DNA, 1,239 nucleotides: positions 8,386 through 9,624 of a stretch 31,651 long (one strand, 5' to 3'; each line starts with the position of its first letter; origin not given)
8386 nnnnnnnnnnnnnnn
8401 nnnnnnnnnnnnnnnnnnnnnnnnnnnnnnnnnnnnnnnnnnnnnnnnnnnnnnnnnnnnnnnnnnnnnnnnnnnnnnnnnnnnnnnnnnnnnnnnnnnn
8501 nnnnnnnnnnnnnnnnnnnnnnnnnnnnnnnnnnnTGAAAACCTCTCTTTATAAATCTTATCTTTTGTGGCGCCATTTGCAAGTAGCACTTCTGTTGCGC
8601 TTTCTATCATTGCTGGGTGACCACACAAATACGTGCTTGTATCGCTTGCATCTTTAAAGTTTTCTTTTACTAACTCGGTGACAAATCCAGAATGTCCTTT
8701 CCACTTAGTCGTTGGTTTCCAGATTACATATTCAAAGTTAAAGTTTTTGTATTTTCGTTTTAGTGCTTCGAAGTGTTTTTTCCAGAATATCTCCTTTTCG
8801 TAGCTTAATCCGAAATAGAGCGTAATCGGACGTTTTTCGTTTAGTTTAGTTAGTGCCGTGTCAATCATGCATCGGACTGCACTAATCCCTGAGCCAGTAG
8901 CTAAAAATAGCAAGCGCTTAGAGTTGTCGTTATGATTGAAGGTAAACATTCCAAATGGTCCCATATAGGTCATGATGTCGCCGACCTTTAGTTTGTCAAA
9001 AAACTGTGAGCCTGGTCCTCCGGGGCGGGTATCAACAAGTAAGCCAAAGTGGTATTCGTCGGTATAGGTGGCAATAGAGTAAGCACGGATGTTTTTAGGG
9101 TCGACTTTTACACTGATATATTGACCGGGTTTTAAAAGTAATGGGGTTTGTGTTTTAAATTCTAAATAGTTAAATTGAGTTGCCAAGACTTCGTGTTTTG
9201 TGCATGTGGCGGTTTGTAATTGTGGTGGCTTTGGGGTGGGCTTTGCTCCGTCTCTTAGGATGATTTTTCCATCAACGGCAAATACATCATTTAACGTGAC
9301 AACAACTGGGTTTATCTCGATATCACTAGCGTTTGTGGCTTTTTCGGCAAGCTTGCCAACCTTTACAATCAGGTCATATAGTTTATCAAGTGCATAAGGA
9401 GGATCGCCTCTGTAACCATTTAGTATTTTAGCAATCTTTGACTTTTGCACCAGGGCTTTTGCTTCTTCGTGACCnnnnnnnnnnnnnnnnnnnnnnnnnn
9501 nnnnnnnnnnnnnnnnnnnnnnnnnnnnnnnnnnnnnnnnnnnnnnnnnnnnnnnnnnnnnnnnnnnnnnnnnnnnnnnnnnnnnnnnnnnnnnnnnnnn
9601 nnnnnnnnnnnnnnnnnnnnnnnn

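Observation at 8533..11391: ADP-forming acetyl-CoA synthetase fused to a ferredoxin-NADP reductase-like domain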

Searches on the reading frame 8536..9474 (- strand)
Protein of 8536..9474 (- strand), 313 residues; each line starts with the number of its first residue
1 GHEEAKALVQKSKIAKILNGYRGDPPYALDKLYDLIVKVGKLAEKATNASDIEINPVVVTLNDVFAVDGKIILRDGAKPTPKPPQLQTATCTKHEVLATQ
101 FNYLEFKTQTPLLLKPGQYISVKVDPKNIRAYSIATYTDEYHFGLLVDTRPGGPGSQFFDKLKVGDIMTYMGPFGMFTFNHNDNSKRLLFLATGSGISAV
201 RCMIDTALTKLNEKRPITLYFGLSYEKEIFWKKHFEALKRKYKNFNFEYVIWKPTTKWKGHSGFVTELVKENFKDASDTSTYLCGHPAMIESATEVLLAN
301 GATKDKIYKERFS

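Call 27: find_related_loci(query=A2, collection=genome_contigs, flank=7000)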
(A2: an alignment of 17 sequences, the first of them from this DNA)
Query A2 (313 aa) in genome_contigs; peptide patterns used: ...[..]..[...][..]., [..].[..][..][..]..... (x = any residue, [..] = any of these).
126 stretches matched a pattern; 78 encode a relative of the query (tblastn E <= 1e-3); 78 distinct loci.
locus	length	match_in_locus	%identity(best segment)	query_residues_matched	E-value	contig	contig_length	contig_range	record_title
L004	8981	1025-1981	55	3-313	4e-120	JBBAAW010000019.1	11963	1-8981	MAG: Patescibacteria group bacterium isolate SO_2017_GW3_51 scaffold_2683_c1_OW296A_2017, whole genome shotgun sequence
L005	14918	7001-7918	58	8-312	5e-118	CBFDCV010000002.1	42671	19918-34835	MAG TPA_asm: uncultured candidate division WWE3 bacterium isolate SRR26215684_binner13_Refined_38 genome assembly, conti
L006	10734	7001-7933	55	4-313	7e-116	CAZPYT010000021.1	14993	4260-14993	MAG TPA_asm: uncultured Candidatus Saccharibacteria bacterium isolate SRP319275_co4_261 genome assembly, contig: NODE_23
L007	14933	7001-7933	53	3-313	2e-115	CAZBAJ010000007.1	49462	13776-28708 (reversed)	MAG TPA_asm: uncultured Candidatus Saccharibacteria bacterium isolate SRP263991_co1_503 genome assembly, contig: NODE_66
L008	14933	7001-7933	56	4-312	2e-114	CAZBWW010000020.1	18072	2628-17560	MAG TPA_asm: uncultured Candidatus Saccharibacteria bacterium isolate SRP329715_co1_384 genome assembly, contig: NODE_45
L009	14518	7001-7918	56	8-312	2e-114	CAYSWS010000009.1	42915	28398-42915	MAG TPA_asm: uncultured Candidatus Saccharibacteria bacterium isolate SRP214966_co1_463 genome assembly, contig: NODE_11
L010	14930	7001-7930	53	3-313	3e-112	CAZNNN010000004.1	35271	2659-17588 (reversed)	MAG TPA_asm: uncultured Candidatus Saccharibacteria bacterium isolate binchicken_co387_497 genome assembly, contig: NODE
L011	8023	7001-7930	54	4-312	5e-111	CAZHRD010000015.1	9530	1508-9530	MAG TPA_asm: uncultured Candidatus Saccharibacteria bacterium isolate binchicken_co129_933 genome assembly, contig: NODE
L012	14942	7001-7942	54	1-312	7e-108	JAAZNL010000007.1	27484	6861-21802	MAG: candidate division WWE3 bacterium isolate AS27yjCOA_165 12119_AS27, whole genome shotgun sequence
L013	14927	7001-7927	51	5-312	3e-105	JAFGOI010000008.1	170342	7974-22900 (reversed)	MAG: Patescibacteria group bacterium isolate Zod_Metabat.613 k87_9396690, whole genome shotgun sequence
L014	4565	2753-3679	49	4-312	2e-104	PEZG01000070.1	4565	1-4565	MAG: Candidatus Roizmanbacteria bacterium CG09_land_8_20_14_0_10_41_9 CG09_land_8_20_14_0.10_scaffold_7702_c, whole geno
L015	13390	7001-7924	52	4-312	4e-103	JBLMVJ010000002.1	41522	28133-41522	MAG: Candidatus Levyibacteriota bacterium isolate MAG318 PRJNA960887_bin9_renamed_1, whole genome shotgun sequence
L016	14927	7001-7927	49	3-312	8e-102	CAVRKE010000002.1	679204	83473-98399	MAG: Candidatus Levybacteria bacterium isolate MFD01476.bin.1.95 genome assembly, contig: contig_6007, whole genome shot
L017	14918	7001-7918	51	6-312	1e-100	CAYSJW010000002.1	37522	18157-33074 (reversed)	MAG TPA_asm: uncultured Gammaproteobacteria bacterium isolate SRP231805_co4_34 genome assembly, contig: k141_129570, who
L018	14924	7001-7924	50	5-312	5e-100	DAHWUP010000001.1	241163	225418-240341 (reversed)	MAG TPA_asm: Candidatus Levyibacteriota bacterium isolate clean1537 NODE_1_length_241163_cov_9.246451, whole genome shot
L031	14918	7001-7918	47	6-312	5e-91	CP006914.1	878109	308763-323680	Candidate division WWE3 bacterium RAAC2_WWE3_1 chromosome, complete genome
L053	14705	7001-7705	51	77-312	3e-77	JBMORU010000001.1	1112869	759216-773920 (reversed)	MAG: Patescibacteria group bacterium isolate Betzabe_MAG188 MAG188_1, whole genome shotgun sequence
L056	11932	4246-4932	48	84-312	9e-72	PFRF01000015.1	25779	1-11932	MAG: Candidatus Levybacteria bacterium CG_4_9_14_0_2_um_filter_35_21 CG_4_9_14_0.2_um_filter_scaffold_1520_c, whole geno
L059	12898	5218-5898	44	86-312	2e-65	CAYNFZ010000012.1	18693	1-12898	MAG TPA_asm: uncultured Pseudomonadales bacterium isolate SRP214966_co4_92 genome assembly, contig: NODE_2500_length_186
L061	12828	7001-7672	43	87-311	4e-60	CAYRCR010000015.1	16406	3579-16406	MAG TPA_asm: uncultured Gammaproteobacteria bacterium isolate SRP050083_co1_366 genome assembly, contig: NODE_1470_lengt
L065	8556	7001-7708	39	97-313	2e-48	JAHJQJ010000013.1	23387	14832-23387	MAG: Patescibacteria group bacterium isolate OS_PC_MetaG.mb.105 OS_PC_MetaG.mb.105_k141_94756, whole genome shotgun sequ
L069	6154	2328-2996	33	86-312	1e-39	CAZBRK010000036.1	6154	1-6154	MAG TPA_asm: uncultured Pseudomonadales bacterium isolate binchicken_co243_137 genome assembly, contig: NODE_12566_lengt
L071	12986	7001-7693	39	81-312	3e-58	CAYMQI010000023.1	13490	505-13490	MAG TPA_asm: uncultured Pseudomonadales bacterium isolate SRP050083_co2_357 genome assembly, contig: NODE_3393_length_13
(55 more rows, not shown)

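Call 53: search_protein_families(library=pfam, proteins=[L056:2471-4225:+, L061:5266-6585:+, L059:2769-4004:+, L059:4620-5072:-, L059:482-2731:+, L053:6363-6965:+, L069:3001-3234:+, L069:2310-2999:+, L065:5702-6946:+], max_evalue=0.001)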
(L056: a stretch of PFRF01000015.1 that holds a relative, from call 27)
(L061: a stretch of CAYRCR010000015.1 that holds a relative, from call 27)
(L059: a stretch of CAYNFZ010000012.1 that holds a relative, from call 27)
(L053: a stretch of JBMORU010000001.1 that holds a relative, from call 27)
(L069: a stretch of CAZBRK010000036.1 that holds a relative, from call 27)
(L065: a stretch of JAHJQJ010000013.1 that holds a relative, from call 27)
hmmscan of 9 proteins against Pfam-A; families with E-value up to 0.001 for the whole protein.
L056:2471-4225:+ (584 aa): 2 families
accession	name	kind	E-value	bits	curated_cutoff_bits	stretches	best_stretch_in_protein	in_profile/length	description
PF00501.34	AMP-binding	-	3.7e-79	266.7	29.9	1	58-409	4-375/384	AMP-binding enzyme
PF13193.12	AMP-binding_C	-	3.5e-26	92.4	24.5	1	476-560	1-76/76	AMP-binding enzyme C-terminal domain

L061:5266-6585:+ (439 aa): 1 family
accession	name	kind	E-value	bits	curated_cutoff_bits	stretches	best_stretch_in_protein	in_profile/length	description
PF00501.34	AMP-binding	-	4.4e-79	266.5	29.9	1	66-415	6-375/384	AMP-binding enzyme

L059:2769-4004:+ (411 aa): 6 families
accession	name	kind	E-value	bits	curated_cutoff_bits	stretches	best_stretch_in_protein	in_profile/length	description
PF07992.20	Pyr_redox_2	-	1.2e-37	130.4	26.1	1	5-316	2-291/291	Pyridine nucleotide-disulphide oxidoreductase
PF00070.33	Pyr_redox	-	2.6e-10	41.1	22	1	159-238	1-67/82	Pyridine nucleotide-disulphide oxidoreductase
PF13454.12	NAD_binding_9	-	2.8e-06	27.8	21.8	0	8-48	2-41/155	FAD-NAD(P)-binding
PF13738.12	Pyr_redox_3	-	5.1e-05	23.1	30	0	154-183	161-190/305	Pyridine nucleotide-disulphide oxidoreductase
PF01266.30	DAO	-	0.00014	22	27.9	0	6-36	2-29/353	FAD dependent oxidoreductase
PF13450.12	NAD_binding_8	-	0.00044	20.9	21.9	0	8-35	1-25/68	NAD(P)-binding Rossmann-like domain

L059:4620-5072:- (150 aa): 3 families
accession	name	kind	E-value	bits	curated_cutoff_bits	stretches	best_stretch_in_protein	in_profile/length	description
PF00258.30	Flavodoxin_1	-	8.3e-19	68.6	25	1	5-127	1-129/143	Flavodoxin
PF12724.12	Flavodoxin_5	-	2.2e-05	25.3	27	1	4-55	1-52/145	Flavodoxin domain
PF12641.12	Flavodoxin_3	-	0.00014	22.2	27.5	1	5-67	2-59/160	Flavodoxin domain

L059:482-2731:+ (749 aa): 5 families
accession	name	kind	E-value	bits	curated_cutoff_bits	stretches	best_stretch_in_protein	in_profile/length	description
PF13549.11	ATP-grasp_5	-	4.1e-61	206.6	27.6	1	521-739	2-220/221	ATP-grasp domain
PF13607.11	Succ_CoA_lig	-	5.7e-41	139.9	27.4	1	182-332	1-138/138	Succinyl-CoA ligase like flavodoxin domain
PF13380.12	CoA_binding_2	-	1.4e-22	80.8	22.8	1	40-165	1-114/116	CoA binding domain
PF19045.5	Ligase_CoA_2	-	1.1e-12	48.7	23.7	1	343-492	1-156/162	Ligase-CoA domain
PF02629.25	CoA_binding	-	2e-10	41.7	22.3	1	39-130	3-97/97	CoA binding domain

L053:6363-6965:+ (200 aa): 1 family
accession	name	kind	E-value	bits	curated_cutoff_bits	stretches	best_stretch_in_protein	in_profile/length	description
PF06042.17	NTP_transf_6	-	8.1e-43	146.4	25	1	45-198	11-159/159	Nucleotidyltransferase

L069:3001-3234:+ (77 aa): 6 families
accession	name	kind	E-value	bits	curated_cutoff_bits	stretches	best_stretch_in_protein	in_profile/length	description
PF13370.11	Fer4_13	-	5.7e-11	43.4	24.5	1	15-67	1-58/58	4Fe-4S single cluster domain of Ferredoxin I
PF13459.11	Fer4_15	-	1.7e-05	25.8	22.4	1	13-67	1-66/66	4Fe-4S single cluster domain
PF00037.32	Fer4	-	1.9e-05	24.7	21.1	0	13-29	1-17/24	4Fe-4S binding domain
PF12838.12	Fer4_7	-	7.8e-05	23.5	27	0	5-29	23-47/52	4Fe-4S dicluster domain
PF06902.16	Fer4_19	-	0.0002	21.8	24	1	13-70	8-64/64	Divergent 4Fe-4S mono-cluster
PF12797.12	Fer4_2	-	0.00098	19.4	24.5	1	12-29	2-19/22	4Fe-4S binding domain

L069:2310-2999:+ (229 aa): 2 families
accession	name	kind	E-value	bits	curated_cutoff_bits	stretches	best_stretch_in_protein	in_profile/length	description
PF00175.26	NAD_binding_1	-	8.2e-20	71.9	22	1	110-210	1-107/109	Oxidoreductase NAD-binding domain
PF00970.30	FAD_binding_6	-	1e-11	45.5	21.1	1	11-100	3-98/99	Oxidoreductase FAD-binding domain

L065:5702-6946:+ (414 aa): 3 families
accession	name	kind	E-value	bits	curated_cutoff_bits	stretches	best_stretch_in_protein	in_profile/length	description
PF00266.25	Aminotran_5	-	2.4e-147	491.2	21.5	1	24-400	1-371/371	Aminotransferase class-V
PF01053.26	Cys_Met_Meta_PP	-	1.1e-06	27.9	27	1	110-230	89-201/381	Cys/Met metabolism PLP-dependent enzyme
PF00155.27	Aminotran_1_2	-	4.1e-05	23.4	19.7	1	68-190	44-173/361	Aminotransferase class I and II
